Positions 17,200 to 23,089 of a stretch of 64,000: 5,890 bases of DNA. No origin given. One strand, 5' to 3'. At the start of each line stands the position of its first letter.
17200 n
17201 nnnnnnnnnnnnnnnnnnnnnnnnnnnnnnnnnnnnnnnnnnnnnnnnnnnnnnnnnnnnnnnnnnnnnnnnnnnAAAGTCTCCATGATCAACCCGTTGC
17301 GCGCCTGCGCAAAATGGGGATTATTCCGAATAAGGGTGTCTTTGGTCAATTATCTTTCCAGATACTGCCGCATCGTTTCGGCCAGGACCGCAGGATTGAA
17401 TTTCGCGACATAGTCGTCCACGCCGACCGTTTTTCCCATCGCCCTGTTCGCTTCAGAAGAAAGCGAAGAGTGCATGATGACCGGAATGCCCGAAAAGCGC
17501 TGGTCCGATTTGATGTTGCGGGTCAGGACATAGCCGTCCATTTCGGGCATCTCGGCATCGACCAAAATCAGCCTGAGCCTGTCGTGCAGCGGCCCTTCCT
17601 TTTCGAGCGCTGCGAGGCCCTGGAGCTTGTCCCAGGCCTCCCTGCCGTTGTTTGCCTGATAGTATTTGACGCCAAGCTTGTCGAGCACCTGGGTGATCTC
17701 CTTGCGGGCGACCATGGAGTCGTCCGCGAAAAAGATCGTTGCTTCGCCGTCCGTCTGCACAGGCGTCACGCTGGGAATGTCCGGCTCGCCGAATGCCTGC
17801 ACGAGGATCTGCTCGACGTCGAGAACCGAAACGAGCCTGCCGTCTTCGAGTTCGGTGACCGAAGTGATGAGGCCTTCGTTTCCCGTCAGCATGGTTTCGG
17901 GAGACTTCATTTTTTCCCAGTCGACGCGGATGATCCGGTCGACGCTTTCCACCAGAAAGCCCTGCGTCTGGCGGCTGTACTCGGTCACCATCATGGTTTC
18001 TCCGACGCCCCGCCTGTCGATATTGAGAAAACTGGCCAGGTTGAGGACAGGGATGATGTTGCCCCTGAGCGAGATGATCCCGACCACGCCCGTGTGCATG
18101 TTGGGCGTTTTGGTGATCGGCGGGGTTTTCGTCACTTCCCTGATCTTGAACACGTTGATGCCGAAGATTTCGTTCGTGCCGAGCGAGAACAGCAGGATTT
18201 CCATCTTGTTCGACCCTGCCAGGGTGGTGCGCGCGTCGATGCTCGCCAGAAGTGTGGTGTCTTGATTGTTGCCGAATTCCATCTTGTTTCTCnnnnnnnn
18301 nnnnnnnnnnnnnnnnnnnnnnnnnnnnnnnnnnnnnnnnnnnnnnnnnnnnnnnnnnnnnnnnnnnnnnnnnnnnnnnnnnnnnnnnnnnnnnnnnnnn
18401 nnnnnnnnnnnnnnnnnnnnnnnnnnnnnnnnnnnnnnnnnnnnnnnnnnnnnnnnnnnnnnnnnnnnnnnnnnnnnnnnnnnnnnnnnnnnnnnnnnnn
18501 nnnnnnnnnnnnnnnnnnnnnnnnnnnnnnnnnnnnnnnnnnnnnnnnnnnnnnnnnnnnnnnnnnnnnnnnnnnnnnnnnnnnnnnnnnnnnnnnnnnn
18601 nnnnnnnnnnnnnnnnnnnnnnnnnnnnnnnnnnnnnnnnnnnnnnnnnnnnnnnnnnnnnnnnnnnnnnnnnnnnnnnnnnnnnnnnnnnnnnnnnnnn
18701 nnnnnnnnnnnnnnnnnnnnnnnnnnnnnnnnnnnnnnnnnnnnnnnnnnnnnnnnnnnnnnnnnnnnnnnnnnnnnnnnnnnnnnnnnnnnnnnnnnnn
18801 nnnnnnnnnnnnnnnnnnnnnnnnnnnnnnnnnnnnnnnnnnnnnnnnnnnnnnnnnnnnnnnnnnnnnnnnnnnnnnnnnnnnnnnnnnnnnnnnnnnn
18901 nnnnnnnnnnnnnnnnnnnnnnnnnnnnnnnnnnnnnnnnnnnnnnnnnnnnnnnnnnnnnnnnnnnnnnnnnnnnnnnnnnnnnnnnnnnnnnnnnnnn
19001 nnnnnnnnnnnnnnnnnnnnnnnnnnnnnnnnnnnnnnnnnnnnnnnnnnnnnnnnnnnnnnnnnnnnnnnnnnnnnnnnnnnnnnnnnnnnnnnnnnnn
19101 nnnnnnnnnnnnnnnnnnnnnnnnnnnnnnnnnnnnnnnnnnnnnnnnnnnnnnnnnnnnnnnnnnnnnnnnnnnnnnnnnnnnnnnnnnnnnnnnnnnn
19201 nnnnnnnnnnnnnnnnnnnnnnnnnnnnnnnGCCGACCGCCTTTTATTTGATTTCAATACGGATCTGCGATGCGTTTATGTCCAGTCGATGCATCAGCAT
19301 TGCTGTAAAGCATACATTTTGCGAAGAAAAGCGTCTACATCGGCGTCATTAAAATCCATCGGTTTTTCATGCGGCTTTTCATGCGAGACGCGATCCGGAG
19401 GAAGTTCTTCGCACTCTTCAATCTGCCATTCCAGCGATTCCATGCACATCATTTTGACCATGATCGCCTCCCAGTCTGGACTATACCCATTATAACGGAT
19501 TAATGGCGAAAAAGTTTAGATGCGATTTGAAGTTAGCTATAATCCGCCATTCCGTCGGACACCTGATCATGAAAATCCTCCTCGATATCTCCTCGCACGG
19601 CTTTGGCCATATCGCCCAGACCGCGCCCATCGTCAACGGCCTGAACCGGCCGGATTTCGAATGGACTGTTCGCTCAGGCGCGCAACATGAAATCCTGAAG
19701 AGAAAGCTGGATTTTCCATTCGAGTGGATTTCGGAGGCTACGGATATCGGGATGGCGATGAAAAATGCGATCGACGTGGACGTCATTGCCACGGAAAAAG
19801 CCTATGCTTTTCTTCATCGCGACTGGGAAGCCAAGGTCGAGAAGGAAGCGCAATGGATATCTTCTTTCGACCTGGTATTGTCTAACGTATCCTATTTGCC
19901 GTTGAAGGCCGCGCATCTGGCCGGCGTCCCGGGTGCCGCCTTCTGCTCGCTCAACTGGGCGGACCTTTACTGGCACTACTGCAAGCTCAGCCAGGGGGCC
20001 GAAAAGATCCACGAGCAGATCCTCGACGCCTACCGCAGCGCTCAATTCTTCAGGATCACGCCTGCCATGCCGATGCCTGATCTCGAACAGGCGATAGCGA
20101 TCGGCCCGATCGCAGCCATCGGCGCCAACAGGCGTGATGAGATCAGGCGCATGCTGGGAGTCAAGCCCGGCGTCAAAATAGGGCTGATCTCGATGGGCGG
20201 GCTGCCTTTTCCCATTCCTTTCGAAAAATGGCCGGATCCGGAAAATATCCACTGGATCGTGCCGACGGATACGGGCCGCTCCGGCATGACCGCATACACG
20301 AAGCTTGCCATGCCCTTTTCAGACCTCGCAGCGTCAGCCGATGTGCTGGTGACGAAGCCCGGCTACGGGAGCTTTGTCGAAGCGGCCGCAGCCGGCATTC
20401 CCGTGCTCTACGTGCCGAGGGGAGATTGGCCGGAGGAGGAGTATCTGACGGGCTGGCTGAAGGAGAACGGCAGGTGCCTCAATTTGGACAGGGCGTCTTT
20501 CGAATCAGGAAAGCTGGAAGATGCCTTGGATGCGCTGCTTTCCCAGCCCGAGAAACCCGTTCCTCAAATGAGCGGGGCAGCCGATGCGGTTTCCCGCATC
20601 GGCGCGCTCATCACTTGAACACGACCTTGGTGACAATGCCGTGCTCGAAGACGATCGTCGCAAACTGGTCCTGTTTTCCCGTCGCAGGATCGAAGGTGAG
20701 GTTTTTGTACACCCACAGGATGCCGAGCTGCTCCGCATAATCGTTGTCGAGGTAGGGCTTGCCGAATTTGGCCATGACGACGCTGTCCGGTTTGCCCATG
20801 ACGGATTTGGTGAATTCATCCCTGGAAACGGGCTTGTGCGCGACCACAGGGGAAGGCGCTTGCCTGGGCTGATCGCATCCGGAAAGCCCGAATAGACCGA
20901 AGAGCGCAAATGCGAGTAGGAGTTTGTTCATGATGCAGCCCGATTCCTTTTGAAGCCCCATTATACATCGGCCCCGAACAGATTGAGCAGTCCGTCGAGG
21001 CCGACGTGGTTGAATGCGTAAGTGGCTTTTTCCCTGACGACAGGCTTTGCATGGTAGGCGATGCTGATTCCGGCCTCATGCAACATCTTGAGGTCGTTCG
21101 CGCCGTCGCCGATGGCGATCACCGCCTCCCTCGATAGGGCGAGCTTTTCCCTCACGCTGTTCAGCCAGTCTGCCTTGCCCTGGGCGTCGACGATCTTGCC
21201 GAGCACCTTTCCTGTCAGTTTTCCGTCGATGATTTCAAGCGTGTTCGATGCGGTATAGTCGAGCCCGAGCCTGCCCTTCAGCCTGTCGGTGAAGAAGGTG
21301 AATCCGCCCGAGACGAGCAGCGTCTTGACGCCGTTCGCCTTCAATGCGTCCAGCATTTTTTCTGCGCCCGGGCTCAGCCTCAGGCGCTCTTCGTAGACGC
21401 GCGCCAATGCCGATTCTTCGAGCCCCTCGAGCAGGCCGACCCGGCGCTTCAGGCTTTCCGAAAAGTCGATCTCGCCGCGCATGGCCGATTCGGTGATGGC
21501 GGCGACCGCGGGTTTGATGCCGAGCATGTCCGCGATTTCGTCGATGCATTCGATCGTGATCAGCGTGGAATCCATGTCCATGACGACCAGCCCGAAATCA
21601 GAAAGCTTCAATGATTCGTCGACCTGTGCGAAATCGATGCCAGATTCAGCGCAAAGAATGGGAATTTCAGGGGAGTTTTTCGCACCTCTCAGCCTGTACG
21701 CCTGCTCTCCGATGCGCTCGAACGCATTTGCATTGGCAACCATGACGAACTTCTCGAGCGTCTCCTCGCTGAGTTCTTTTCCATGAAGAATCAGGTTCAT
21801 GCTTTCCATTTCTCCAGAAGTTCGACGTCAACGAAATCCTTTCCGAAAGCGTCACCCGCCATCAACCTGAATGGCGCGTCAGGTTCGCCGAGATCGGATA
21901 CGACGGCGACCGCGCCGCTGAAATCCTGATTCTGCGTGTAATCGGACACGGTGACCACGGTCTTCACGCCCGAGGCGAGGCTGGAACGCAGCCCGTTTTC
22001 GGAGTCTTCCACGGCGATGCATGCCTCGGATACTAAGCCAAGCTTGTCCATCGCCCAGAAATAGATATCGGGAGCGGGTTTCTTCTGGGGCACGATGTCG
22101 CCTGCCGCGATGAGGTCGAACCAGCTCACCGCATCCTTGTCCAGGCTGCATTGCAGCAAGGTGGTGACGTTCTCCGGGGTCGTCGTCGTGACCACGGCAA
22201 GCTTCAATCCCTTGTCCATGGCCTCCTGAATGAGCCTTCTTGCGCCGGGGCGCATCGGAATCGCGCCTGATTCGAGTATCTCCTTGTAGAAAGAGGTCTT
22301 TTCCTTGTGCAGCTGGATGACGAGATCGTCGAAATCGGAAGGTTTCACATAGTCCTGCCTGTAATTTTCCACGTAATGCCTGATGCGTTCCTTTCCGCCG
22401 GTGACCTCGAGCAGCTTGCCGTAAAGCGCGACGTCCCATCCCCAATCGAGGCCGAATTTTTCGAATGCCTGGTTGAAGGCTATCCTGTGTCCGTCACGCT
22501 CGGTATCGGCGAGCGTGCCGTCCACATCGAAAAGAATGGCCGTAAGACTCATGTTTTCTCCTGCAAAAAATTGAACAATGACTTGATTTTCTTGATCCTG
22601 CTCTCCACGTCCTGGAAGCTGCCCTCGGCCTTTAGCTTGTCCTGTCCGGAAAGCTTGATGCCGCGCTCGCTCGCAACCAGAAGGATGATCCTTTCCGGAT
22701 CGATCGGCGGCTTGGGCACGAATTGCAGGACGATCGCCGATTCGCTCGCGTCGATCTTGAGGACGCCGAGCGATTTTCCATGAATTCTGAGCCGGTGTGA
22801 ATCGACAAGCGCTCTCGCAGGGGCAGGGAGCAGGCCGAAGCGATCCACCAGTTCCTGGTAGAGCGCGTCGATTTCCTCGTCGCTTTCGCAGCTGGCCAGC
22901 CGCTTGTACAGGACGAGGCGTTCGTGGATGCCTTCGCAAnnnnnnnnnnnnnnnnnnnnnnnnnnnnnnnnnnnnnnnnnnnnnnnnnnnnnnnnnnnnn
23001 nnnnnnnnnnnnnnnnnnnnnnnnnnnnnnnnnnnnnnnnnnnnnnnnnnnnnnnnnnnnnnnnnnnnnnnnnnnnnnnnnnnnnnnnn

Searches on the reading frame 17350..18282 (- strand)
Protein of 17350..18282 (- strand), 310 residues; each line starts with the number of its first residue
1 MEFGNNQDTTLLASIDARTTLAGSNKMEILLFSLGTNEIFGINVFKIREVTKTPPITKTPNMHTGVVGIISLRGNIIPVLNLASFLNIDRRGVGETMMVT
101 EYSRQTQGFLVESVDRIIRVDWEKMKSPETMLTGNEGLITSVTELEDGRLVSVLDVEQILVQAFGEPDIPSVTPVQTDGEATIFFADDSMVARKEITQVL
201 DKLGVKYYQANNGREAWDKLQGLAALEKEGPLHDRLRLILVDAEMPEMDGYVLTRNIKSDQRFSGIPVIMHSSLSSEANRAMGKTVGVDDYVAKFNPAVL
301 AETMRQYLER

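Call 75: search_protein_families(library=pfam, proteins=[window:17350-18282:-], max_evalue=0.00001)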
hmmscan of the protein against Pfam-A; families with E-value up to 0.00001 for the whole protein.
window:17350-18282:- (310 aa): 2 families
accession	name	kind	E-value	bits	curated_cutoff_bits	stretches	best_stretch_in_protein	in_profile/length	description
PF01584.24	CheW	-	1.2e-33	116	23.5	1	28-161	1-135/138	CheW-like domain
PF00072.30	Response_reg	-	3.3e-14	53.4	30.2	1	183-298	1-104/111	Response regulator receiver domain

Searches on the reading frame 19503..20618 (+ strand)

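Call 75: search_protein_families(library=pfam, proteins=[window:19503-20618:+], max_evalue=0.00001)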
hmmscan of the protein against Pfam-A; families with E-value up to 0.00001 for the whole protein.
window:19503-20618:+ (371 aa): 1 family
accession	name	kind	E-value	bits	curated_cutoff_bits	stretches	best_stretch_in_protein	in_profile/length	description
PF04101.22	Glyco_tran_28_C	-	7.9e-06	26.4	22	0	274-359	67-154/166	Glycosyltransferase family 28 C-terminal domain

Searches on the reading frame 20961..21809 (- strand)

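Call 75: search_protein_families(library=pfam, proteins=[window:20961-21809:-], max_evalue=0.00001)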
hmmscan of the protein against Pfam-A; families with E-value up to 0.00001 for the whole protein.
window:20961-21809:- (282 aa): 3 families
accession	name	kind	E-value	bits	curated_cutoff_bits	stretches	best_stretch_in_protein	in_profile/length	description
PF12710.13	HAD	-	3.1e-24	86.9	27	1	75-244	1-189/189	haloacid dehalogenase-like hydrolase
PF00702.32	Hydrolase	-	1.8e-21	77.9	26.4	1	74-247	3-191/191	haloacid dehalogenase-like hydrolase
PF08282.18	Hydrolase_3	-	1.8e-10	41.4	20.9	1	212-275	188-252/255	haloacid dehalogenase-like hydrolase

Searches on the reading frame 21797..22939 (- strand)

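Call 75: search_protein_families(library=pfam, proteins=[window:21797-22939:-], max_evalue=0.00001)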
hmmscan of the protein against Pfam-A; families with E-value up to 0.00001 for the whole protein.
window:21797-22939:- (380 aa): 2 families
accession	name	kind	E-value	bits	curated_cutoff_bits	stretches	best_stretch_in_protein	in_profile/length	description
PF13419.12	HAD_2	-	1.2e-24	87.8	23.8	1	135-329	1-177/178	Haloacid dehalogenase-like hydrolase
PF00702.32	Hydrolase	-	2.1e-22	80.9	26.4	1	133-319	2-186/191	haloacid dehalogenase-like hydrolase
